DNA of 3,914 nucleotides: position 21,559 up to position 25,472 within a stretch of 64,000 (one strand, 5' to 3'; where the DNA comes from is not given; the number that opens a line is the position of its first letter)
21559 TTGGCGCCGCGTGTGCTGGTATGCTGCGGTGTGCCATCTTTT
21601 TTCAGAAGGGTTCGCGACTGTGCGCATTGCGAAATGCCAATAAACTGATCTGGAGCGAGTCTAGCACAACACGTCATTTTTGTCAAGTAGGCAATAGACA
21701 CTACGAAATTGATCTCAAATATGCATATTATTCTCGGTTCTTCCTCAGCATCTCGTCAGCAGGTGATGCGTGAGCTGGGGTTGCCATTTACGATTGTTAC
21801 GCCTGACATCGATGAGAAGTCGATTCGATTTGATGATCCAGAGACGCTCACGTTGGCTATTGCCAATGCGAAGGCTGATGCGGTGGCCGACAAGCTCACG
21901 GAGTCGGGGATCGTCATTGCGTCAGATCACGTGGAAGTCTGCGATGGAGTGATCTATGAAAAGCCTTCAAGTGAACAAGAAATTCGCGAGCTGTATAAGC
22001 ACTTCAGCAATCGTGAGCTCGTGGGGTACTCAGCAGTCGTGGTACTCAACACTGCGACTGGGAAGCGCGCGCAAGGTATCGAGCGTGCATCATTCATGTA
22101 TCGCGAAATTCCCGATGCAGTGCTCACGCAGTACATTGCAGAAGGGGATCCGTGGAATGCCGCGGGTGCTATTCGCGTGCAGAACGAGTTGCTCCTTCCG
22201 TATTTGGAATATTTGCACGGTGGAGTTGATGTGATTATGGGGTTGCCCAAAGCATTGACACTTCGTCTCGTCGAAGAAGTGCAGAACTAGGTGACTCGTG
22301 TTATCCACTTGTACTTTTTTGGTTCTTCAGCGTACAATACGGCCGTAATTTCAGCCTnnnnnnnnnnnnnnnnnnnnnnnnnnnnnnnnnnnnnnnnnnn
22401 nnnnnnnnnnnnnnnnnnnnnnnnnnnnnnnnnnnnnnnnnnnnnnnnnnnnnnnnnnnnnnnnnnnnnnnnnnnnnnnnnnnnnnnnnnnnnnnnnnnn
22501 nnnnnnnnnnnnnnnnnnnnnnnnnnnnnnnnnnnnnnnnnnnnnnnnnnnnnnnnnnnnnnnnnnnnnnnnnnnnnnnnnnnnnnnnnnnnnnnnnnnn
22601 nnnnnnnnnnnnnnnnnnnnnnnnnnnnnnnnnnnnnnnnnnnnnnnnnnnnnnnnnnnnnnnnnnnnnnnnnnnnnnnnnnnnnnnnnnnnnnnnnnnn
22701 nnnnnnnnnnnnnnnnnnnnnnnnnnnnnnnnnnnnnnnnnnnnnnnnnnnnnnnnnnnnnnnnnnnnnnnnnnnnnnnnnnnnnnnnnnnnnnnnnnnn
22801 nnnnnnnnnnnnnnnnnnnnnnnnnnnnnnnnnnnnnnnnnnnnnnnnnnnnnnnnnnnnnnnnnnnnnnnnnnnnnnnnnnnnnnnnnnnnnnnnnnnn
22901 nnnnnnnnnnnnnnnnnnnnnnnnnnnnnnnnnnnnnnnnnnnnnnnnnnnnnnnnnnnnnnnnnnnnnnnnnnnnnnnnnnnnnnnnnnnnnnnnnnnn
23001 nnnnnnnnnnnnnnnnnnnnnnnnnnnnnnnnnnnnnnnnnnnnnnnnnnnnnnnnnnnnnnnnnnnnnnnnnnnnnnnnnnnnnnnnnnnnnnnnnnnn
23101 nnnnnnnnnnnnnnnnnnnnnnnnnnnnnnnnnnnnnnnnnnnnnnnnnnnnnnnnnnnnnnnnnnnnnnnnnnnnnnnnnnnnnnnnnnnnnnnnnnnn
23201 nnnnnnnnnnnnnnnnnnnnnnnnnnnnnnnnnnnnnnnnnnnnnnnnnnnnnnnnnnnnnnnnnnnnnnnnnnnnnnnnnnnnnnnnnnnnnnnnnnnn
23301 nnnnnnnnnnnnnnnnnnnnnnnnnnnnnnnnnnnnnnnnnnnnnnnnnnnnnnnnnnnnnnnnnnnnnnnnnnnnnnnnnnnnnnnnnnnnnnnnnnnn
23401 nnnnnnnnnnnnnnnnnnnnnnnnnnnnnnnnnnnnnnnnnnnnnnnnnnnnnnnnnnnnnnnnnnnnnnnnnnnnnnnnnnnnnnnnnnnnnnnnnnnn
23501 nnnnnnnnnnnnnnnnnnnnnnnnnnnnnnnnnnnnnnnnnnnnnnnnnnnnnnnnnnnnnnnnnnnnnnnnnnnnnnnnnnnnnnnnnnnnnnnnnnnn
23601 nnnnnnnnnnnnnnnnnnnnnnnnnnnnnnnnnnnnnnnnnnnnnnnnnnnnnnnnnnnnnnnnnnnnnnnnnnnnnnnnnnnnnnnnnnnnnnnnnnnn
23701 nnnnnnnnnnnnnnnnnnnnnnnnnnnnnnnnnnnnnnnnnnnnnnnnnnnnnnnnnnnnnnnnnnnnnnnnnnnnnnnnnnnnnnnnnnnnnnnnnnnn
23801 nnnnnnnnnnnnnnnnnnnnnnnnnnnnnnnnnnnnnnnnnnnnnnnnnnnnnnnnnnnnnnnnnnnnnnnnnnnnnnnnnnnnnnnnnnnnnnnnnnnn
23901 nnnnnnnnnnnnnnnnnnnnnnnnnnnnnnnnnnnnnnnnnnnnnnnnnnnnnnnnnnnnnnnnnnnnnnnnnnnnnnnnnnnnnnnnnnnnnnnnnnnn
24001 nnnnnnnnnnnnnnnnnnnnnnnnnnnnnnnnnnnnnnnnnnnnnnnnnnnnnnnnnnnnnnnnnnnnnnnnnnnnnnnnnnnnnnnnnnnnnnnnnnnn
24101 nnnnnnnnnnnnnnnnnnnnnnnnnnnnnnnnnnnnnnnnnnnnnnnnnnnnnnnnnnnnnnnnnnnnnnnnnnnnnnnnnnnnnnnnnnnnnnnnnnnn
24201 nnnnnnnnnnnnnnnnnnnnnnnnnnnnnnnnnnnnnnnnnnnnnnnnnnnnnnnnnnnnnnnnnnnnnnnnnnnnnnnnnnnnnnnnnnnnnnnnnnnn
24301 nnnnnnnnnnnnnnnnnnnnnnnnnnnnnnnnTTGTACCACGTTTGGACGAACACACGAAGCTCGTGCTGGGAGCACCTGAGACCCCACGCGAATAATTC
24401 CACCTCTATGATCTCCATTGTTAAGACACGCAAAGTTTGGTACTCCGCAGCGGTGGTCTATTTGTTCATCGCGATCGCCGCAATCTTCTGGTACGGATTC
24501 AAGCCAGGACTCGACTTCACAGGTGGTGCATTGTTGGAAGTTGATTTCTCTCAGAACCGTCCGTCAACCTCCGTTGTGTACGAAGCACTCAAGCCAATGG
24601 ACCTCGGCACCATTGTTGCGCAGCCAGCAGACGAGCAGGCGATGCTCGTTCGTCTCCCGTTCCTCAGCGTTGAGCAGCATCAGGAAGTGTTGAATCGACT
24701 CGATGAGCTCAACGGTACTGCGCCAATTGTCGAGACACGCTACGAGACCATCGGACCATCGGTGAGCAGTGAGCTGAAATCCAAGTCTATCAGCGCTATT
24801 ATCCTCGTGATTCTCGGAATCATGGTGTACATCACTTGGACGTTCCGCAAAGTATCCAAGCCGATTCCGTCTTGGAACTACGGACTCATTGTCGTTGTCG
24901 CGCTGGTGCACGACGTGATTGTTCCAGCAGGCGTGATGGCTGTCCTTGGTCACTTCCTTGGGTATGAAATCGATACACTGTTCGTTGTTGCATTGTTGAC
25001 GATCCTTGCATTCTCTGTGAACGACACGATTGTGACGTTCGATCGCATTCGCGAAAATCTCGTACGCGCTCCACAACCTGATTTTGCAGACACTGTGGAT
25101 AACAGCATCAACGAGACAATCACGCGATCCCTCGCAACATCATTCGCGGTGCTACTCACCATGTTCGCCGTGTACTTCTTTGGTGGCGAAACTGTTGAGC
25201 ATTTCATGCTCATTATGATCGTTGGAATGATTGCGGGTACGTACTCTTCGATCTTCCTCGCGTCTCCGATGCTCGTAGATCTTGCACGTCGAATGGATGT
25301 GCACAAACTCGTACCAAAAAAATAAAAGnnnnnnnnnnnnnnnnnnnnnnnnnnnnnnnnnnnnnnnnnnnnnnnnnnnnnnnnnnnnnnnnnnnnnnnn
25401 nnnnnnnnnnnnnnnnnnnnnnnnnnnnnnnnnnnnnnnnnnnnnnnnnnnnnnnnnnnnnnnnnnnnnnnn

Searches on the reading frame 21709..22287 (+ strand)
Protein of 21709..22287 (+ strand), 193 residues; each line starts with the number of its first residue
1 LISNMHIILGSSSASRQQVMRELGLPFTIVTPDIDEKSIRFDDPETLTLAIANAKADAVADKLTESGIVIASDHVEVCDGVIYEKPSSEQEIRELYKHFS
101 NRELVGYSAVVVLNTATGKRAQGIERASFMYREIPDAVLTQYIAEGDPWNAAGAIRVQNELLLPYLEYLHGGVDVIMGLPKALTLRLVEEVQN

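Call 50: search_protein_families(library=pfam, proteins=[window:21709-22287:+], max_evalue=0.001)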
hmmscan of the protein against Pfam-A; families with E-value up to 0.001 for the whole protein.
window:21709-22287:+ (193 aa): 1 family
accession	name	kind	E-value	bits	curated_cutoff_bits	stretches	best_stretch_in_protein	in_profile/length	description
PF02545.19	Maf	-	2.5e-38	132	27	1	6-190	1-186/187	Maf-like protein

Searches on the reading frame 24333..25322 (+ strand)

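Call 50: search_protein_families(library=pfam, proteins=[window:24333-25322:+], max_evalue=0.001)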
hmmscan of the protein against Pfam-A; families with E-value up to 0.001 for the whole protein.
window:24333-25322:+ (330 aa): 2 families
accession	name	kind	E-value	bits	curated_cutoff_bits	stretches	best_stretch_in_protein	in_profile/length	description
PF02355.23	SecD_SecF_C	-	6.8e-53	179.3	20.5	1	132-319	13-188/189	Protein export membrane protein SecD/SecF, C-terminal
PF07549.19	Sec_GG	-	1.3e-05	25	20.3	1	55-74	7-26/28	SecD/SecF GG Motif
